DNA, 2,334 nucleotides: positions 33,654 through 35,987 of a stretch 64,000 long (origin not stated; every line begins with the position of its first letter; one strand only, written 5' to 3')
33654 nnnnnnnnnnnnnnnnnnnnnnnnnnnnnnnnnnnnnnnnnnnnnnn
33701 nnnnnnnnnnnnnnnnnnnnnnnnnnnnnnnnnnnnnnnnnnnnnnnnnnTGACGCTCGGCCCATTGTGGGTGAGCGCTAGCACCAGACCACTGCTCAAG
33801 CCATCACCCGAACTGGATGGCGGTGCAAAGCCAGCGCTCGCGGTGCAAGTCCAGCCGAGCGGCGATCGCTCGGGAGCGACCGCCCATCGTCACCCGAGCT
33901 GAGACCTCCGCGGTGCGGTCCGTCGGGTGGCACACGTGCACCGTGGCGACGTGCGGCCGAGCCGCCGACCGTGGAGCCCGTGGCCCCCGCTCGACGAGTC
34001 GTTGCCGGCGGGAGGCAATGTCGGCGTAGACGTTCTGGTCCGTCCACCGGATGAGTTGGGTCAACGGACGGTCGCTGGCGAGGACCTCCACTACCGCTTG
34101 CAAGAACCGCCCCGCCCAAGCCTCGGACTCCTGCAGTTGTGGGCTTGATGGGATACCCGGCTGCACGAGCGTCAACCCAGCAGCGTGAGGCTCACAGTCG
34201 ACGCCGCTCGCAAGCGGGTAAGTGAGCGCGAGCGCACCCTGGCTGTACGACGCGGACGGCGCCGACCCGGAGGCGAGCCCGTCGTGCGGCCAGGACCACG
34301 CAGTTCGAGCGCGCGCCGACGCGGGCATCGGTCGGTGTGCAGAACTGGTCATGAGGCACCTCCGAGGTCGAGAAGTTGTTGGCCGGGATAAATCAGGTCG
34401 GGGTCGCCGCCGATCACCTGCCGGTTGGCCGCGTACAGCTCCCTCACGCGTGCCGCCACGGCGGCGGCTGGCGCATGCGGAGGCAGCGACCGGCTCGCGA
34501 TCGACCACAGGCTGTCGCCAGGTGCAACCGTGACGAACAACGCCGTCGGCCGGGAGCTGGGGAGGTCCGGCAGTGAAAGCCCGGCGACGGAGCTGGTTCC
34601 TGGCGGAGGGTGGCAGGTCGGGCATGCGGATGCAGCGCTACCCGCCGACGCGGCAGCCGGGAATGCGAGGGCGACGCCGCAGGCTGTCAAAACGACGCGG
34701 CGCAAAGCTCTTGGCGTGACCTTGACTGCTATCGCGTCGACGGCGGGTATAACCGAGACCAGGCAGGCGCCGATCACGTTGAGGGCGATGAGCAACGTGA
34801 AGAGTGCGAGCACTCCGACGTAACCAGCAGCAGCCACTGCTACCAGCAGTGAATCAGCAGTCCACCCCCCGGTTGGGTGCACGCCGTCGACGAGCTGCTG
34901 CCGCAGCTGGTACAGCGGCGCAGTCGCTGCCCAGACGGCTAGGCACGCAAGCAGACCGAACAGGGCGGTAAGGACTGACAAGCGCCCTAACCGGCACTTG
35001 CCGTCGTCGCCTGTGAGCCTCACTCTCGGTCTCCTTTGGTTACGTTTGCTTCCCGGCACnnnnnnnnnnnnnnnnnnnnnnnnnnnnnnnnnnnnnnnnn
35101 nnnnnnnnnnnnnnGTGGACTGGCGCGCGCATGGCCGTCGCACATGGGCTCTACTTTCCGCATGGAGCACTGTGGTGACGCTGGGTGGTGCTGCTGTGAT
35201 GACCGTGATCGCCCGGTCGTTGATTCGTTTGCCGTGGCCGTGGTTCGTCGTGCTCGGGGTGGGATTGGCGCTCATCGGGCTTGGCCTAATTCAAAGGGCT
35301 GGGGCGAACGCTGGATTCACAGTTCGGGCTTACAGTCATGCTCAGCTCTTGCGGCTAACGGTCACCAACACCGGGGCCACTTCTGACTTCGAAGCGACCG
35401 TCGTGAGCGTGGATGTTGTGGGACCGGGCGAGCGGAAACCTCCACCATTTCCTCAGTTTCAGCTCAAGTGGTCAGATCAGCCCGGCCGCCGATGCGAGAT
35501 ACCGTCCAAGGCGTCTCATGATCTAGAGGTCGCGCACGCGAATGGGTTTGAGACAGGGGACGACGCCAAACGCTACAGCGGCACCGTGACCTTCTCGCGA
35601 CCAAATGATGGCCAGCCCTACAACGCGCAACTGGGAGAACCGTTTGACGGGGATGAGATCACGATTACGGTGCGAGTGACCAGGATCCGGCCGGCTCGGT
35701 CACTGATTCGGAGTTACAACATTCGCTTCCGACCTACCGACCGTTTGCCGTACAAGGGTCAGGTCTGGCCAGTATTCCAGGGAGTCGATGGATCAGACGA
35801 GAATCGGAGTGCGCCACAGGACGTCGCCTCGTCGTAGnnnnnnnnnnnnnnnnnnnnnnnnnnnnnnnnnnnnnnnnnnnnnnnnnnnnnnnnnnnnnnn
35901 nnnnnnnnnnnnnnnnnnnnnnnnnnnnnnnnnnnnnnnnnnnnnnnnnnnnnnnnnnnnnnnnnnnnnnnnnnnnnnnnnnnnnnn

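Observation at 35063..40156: Intact 5.1-kb IS1595-family transposon carrying a six-gene passenger module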

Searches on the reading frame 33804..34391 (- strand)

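Call 110: search_protein_families(library=pfam, proteins=[window:33804-34391:-], max_evalue=0.01)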
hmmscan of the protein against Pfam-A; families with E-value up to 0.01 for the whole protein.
window:33804-34391:- (195 aa): 1 family
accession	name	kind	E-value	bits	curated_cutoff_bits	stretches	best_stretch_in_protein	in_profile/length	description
PF20060.4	DUF6459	-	6.2e-30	104.1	27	1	88-195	2-105/105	Family of unknown function (DUF6459)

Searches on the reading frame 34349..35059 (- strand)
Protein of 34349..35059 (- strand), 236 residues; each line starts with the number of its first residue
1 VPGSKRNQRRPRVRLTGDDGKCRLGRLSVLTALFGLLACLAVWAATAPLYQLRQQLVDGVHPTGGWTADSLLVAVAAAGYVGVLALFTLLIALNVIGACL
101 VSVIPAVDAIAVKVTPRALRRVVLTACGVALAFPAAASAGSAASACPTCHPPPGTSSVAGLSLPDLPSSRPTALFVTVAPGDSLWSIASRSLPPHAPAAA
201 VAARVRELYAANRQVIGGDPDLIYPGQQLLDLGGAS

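Call 10: search_protein_families(library=pfam, proteins=[window:34349-35059:-], max_evalue=0.01)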
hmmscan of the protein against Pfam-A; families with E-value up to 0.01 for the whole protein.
window:34349-35059:- (236 aa): 1 family
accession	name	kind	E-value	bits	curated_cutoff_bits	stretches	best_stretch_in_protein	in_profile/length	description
PF01476.26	LysM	-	6.1e-06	26.5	20.9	1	177-229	2-40/43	LysM domain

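Call 12: search_protein_families(library=ncbifam, proteins=[window:34349-35059:-], max_evalue=0.01)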
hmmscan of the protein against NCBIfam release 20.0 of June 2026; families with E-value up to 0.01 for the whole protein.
window:34349-35059:- (236 aa): 3 families
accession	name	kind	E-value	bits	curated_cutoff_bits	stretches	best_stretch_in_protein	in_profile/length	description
TIGR02899.1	spore_safA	subfamily_domain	1.9e-07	30.9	67.85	1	205-229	18-40/44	SafA/ExsA family spore coat assembly protein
NF008399.0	PRK11198.1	equivalog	3.2e-06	27.6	134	1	169-229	91-143/149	peptidoglycan-binding protein LysM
NF012230.0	LWXIA_domain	equivalog_domain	0.00084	19.4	33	0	174-209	3-38/74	LWXIA domain-containing protein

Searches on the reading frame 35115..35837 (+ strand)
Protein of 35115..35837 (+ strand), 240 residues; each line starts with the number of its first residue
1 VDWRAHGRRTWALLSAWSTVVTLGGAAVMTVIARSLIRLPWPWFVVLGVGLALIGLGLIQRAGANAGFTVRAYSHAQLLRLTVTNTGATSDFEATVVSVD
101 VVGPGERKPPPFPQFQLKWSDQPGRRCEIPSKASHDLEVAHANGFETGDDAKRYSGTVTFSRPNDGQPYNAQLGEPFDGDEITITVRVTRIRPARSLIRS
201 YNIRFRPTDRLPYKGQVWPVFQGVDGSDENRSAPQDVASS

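Call 10: search_protein_families(library=pfam, proteins=[window:35115-35837:+], max_evalue=0.01)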
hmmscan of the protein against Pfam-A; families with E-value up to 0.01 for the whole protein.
window:35115-35837:+ (240 aa): 0 families

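Call 11: search_protein_families(library=padloc, proteins=[window:35115-35837:+], max_evalue=0.01)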
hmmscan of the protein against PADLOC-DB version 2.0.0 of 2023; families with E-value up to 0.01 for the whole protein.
window:35115-35837:+ (240 aa): 0 families

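Call 12: search_protein_families(library=ncbifam, proteins=[window:35115-35837:+], max_evalue=0.01)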
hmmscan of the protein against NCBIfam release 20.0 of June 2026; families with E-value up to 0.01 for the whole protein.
window:35115-35837:+ (240 aa): 0 families

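Call 13: search_protein_families(library=phrogs, proteins=[window:35115-35837:+], max_evalue=0.01)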
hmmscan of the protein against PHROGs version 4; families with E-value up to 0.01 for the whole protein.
window:35115-35837:+ (240 aa): 0 families

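Call 83: search_dna_similar(query=window:35115-35837:+, collection=plasmids, mode=protein, max_evalue=0.01, max_rows=10)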
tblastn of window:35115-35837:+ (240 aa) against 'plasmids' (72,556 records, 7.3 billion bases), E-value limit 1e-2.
No match.
